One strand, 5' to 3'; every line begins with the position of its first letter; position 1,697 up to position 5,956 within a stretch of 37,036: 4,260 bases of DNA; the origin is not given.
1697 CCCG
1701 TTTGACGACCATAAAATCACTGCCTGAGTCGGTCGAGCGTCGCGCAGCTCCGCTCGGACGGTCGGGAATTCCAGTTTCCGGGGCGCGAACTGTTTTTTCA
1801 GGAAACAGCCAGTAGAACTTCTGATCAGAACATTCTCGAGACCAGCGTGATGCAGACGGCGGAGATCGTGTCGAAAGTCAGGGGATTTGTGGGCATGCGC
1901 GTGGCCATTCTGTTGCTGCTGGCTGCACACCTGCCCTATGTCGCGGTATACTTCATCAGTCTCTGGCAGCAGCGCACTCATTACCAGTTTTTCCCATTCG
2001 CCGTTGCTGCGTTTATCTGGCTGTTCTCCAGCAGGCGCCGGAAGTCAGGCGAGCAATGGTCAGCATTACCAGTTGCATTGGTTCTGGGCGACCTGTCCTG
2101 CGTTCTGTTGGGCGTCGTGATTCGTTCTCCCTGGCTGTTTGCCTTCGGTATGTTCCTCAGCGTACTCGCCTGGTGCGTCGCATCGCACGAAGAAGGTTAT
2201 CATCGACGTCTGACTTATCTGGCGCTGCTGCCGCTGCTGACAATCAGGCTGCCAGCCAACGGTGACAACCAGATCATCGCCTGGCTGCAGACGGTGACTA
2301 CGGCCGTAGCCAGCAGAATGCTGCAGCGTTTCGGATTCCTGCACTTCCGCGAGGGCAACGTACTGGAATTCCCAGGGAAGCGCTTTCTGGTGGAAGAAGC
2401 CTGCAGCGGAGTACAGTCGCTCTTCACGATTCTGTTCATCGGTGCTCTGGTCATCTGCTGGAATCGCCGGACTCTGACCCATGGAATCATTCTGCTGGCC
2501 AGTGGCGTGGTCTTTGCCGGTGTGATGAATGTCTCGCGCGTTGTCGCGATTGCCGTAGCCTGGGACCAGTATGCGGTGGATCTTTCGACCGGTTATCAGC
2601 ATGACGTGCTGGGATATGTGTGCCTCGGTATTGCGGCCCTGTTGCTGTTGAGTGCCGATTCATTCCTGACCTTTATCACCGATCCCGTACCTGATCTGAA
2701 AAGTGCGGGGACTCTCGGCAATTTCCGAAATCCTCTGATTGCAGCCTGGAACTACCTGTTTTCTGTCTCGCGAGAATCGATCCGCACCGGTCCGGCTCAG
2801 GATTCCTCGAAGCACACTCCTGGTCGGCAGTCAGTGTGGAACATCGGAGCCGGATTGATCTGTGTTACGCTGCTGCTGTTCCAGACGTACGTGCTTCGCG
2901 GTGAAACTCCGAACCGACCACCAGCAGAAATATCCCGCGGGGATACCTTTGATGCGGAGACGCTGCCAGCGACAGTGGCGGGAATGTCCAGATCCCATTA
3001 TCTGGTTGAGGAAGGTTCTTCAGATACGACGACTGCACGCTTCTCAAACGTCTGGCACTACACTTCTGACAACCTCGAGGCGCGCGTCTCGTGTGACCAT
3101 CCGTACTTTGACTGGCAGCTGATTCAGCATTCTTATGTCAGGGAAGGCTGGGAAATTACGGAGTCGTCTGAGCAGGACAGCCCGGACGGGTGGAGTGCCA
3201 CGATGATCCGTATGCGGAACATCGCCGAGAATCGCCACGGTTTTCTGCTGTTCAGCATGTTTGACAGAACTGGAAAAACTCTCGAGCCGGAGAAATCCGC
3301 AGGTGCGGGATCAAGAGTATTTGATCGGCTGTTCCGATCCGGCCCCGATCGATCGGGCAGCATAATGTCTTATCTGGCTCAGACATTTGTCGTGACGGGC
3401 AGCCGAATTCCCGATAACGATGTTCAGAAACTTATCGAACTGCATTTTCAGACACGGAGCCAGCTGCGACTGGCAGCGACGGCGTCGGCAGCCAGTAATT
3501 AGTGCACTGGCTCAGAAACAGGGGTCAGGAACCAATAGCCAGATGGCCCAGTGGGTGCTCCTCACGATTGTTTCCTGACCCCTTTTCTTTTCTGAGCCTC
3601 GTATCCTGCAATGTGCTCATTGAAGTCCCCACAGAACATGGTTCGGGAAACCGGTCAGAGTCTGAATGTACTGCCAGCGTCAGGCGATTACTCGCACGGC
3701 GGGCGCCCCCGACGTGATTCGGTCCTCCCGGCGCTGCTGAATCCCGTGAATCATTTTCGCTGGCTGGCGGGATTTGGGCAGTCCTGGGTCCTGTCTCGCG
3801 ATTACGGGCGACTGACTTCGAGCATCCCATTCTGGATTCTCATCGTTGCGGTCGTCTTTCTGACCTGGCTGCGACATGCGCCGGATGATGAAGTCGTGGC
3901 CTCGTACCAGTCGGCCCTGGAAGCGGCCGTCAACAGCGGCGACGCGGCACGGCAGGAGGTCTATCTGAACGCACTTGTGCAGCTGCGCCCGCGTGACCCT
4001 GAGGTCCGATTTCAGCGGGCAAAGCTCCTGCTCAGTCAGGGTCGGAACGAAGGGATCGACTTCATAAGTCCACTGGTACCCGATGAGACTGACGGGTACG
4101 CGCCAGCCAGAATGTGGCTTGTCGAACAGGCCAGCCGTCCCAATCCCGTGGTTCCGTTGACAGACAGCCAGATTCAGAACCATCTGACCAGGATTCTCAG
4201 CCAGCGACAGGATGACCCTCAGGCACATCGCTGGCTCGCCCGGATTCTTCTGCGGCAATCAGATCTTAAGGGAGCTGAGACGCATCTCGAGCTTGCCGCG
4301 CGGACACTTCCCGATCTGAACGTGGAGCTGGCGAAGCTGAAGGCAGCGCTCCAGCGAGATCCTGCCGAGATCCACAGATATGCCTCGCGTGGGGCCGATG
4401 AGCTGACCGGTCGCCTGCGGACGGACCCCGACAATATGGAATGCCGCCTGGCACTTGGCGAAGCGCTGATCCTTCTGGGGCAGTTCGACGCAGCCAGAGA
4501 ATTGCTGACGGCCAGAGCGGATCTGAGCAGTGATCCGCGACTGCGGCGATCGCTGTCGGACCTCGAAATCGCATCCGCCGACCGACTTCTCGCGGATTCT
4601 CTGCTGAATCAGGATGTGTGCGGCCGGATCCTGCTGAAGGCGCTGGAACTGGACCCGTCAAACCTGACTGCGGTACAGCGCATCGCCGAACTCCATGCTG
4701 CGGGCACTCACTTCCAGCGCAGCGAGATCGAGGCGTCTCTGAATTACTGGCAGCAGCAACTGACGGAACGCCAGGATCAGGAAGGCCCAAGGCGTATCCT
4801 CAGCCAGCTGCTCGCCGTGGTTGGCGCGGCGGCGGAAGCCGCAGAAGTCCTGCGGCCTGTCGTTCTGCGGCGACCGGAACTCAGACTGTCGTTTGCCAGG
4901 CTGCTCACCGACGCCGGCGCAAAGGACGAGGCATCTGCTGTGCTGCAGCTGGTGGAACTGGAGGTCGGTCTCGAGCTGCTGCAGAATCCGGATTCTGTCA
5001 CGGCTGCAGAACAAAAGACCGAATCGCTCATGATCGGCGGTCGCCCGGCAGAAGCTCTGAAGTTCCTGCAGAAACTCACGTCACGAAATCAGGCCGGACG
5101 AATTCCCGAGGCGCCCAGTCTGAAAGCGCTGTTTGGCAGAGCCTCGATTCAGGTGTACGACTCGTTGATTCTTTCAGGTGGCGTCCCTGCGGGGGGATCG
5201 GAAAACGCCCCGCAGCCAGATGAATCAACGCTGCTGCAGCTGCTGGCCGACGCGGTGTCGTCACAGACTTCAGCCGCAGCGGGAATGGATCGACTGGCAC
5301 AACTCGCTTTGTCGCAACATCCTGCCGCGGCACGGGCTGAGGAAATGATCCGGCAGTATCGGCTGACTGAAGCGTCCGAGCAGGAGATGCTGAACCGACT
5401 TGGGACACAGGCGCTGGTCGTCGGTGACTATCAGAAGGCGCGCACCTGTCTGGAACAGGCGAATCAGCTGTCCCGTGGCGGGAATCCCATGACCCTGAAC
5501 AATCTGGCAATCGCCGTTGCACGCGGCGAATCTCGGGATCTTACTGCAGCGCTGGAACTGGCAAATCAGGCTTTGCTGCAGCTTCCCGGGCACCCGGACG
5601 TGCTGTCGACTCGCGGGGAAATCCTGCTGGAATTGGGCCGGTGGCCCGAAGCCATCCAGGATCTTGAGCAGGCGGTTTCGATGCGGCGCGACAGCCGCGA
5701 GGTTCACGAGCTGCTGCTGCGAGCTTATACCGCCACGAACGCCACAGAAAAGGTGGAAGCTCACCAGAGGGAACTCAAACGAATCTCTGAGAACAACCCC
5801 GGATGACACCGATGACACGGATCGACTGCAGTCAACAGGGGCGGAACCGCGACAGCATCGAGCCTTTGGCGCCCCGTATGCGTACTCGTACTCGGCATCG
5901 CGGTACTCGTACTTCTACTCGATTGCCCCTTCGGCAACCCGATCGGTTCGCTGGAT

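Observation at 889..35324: Candidate coupled system: a PEP-CTERM/exosortase sorting module facing a Wzm/Wzt glycan operon that carries its own EpsI paralog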

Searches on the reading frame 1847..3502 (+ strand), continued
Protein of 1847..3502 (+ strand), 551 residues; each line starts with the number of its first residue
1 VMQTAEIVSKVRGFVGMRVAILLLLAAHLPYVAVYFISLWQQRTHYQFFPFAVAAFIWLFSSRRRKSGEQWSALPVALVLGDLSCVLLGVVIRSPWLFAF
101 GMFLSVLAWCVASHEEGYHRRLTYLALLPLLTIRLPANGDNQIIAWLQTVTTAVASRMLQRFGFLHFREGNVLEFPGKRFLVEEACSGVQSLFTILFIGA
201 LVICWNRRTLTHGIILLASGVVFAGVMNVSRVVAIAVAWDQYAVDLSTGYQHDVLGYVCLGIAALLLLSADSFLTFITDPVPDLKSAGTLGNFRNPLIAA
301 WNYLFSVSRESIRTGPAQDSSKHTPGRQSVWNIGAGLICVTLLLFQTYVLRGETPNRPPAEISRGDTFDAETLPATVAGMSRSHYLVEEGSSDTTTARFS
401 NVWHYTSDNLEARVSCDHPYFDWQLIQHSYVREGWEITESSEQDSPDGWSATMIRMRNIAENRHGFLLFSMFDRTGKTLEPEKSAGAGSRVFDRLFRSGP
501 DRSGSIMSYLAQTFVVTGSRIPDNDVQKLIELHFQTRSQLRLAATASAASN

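Call 34: find_encoding_contigs(protein=P0024, flank=10000, max_places=2)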
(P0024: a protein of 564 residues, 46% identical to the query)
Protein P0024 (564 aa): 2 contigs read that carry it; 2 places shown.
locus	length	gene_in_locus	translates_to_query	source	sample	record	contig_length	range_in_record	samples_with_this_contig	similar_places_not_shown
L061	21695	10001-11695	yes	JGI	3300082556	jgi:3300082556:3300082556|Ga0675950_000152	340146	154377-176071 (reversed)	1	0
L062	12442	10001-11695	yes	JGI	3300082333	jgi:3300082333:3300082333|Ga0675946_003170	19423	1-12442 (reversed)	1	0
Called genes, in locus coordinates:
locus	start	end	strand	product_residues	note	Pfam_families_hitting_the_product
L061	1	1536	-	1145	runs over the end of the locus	PF23500:DUF7133, PF13646:HEAT_2 (weak)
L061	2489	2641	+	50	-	-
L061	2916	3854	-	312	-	PF02511:Thy1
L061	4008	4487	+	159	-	PF02870:Methyltransf_1N, PF01035:DNA_binding_1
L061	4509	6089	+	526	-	PF12679:ABC2_membrane_2, PF12698:ABC2_membrane_3 (weak)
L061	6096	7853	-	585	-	-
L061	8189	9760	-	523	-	PF08666:SAF (weak), PF04295:GD_AH_second, PF20629:GD_AH_C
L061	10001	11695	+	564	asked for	PF09721:Exosortase_EpsH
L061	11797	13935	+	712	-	PF14559:TPR_19 (faint), PF07719:TPR_2 (faint), PF13428:TPR_14 (faint), PF13431:TPR_17 (faint), PF13371:TPR_9 (weak)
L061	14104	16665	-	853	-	PF12895:ANAPC3 (faint), PF13428:TPR_14 (faint), PF23914:TPR_CcmH_CycH (faint), PF14559:TPR_19 (weak), PF13485:Peptidase_MA_2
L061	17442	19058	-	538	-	PF00890:FAD_binding_2 (faint), PF01266:DAO, PF01593:Amino_oxidase, PF03486:HI0933_like (faint), PF07992:Pyr_redox_2 (weak), PF12831:FAD_oxidored (weak), PF13450:NAD_binding_8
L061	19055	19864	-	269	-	PF04376:ATE_N, PF04377:ATE_C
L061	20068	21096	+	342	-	PF02885:Glycos_trans_3N, PF00591:Glycos_transf_3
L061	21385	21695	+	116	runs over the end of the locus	PF01797:Y1_Tnp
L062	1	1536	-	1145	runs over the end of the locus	PF23500:DUF7133, PF13646:HEAT_2 (weak)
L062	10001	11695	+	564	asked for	PF09721:Exosortase_EpsH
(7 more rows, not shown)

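Call 65: find_encoding_contigs(protein=P0087, flank=3000, max_places=10)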
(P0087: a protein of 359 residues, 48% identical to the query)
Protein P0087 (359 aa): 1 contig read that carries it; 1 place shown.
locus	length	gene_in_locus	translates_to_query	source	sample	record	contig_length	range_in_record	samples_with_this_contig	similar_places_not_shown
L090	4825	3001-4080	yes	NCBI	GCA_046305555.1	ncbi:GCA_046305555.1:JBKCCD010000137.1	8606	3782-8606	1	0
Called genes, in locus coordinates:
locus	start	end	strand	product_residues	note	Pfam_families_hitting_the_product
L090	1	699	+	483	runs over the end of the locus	PF07394:DUF1501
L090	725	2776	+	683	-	PF00756:Esterase, PF00326:Peptidase_S9 (weak)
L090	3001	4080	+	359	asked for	PF09721:Exosortase_EpsH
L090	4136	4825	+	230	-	?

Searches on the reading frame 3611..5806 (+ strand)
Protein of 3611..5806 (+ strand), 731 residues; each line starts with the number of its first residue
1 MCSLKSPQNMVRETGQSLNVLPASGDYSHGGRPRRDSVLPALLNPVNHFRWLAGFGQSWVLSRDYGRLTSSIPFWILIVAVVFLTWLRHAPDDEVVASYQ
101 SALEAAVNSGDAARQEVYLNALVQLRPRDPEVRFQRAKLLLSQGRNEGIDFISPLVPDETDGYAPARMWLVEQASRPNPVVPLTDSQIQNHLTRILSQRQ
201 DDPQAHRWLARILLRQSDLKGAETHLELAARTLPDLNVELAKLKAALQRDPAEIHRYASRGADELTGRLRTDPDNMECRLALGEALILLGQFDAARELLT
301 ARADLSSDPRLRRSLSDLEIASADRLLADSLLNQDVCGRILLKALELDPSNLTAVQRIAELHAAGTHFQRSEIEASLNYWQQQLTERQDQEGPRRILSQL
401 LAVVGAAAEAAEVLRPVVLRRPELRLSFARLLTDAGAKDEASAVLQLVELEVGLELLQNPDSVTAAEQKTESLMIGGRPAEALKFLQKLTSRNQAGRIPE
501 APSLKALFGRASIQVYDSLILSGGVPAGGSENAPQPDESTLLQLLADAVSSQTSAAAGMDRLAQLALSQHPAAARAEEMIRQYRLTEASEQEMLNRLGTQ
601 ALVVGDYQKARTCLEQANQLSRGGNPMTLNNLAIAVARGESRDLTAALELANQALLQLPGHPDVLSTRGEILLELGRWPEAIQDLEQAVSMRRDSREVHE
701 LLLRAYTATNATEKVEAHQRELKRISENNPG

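Call 3: search_protein_families(library=ncbifam, proteins=[window:3611-5806:+], max_evalue=0.01)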
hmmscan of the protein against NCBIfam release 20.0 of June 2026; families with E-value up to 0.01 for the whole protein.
window:3611-5806:+ (731 aa): 11 families
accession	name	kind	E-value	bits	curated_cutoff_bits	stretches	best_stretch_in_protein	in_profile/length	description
TIGR02917.1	PEP_TPR_lipo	equivalog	5.5e-22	77.5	312.2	2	564-717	741-892/899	XrtA/PEP-CTERM system TPR-repeat protein PrsT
NF040959.1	MamA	equivalog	1.1e-12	47.8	200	1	583-714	29-157/204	magnetosome protein MamA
NF041522.1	TPR_sll0314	equivalog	3.1e-06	26.6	225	1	618-718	170-270/275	Sll0314/Alr1548 family TPR repeat-containing protein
TIGR02552.1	LcrH_SycD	equivalog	0.00066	19.4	104.8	0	632-707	56-131/136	SycD/LcrH family type III secretion system chaperone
TIGR02521.1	type_IV_pilW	equivalog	0.00075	19.1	154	0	586-711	28-148/234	type IV pilus biogenesis/stability protein PilW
NF040561.1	PrimPol_Msp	equivalog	0.00089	17.9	200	0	573-622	7-56/515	CRISPR-associated primase-polymerase type A1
NF047481.1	lipo_LIC12587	subfamily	0.0013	18.2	200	0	663-723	59-121/213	LIC12587 family lipoprotein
TIGR03302.1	OM_YfiO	subfamily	0.0021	17.6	81.4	0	587-664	30-106/239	outer membrane protein assembly factor BamD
TIGR02795.1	tol_pal_ybgF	equivalog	0.0044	17.6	90.1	0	668-730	45-107/119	tol-pal system protein YbgF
NF033762.1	social_mot_Tgl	equivalog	0.0052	16.2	225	0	589-689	29-127/252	social motility TPR repeat lipoprotein Tgl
NF047371.1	FlcA_CTERM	equivalog_domain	0.0095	14.4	300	0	186-235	330-379/646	periplasmic flagellar collar protein FlcA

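Call 4: search_protein_families(library=pfam, proteins=[window:3611-5806:+], max_evalue=0.01)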
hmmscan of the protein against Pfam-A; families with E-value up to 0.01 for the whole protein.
window:3611-5806:+ (731 aa): 19 families
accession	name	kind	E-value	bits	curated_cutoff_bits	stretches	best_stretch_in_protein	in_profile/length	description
PF14559.12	TPR_19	-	3.7e-24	85.3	25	4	641-702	4-65/68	Tetratricopeptide repeat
PF07719.23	TPR_2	-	1e-17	63.2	27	1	663-691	2-30/34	Tetratricopeptide repeat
PF13431.12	TPR_17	-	9.4e-17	60.3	24.4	0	651-683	2-34/34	Tetratricopeptide repeat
PF13428.12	TPR_14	-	3.8e-13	49.1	23.5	0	663-704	2-43/44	Tetratricopeptide repeat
PF13414.12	TPR_11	-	5e-12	45.7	26.8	1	669-701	1-33/42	TPR repeat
PF00515.34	TPR_1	-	5.2e-12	45.5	27.8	1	663-693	2-32/34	Tetratricopeptide repeat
PF13432.12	TPR_16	-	1.6e-11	44.9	32.7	3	632-689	1-58/65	Tetratricopeptide repeat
PF13371.12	TPR_9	-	2.1e-09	37.7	35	1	641-701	8-68/73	Tetratricopeptide repeat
PF13181.12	TPR_8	-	2.6e-09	37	25.7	0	667-694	6-33/34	Tetratricopeptide repeat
PF13424.12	TPR_12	-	3.4e-09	37.2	30.1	1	664-707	5-49/77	Tetratricopeptide repeat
PF12895.13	ANAPC3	-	2.6e-07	31.2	27.2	0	642-687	37-81/82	Anaphase-promoting complex, cyclosome, subunit 3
PF07721.20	TPR_4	-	6.4e-07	29.8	27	0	277-299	2-24/26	Tetratricopeptide repeat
PF23914.1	TPR_CcmH_CycH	-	1.5e-06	28.6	42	1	596-690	55-149/158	Cytochrome c-type biogenesis protein H TPR domain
PF13374.12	TPR_10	-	3.9e-05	24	27.5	0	667-693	7-33/42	Tetratricopeptide repeat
PF25062.1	ARM_TT21_N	-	0.0002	21.6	40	0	572-690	81-196/222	Tetratricopeptide repeat protein 21 N-terminal ARM repeat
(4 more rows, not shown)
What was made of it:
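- Checked: TPR protein, 3611-5806 (+) (call 4).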
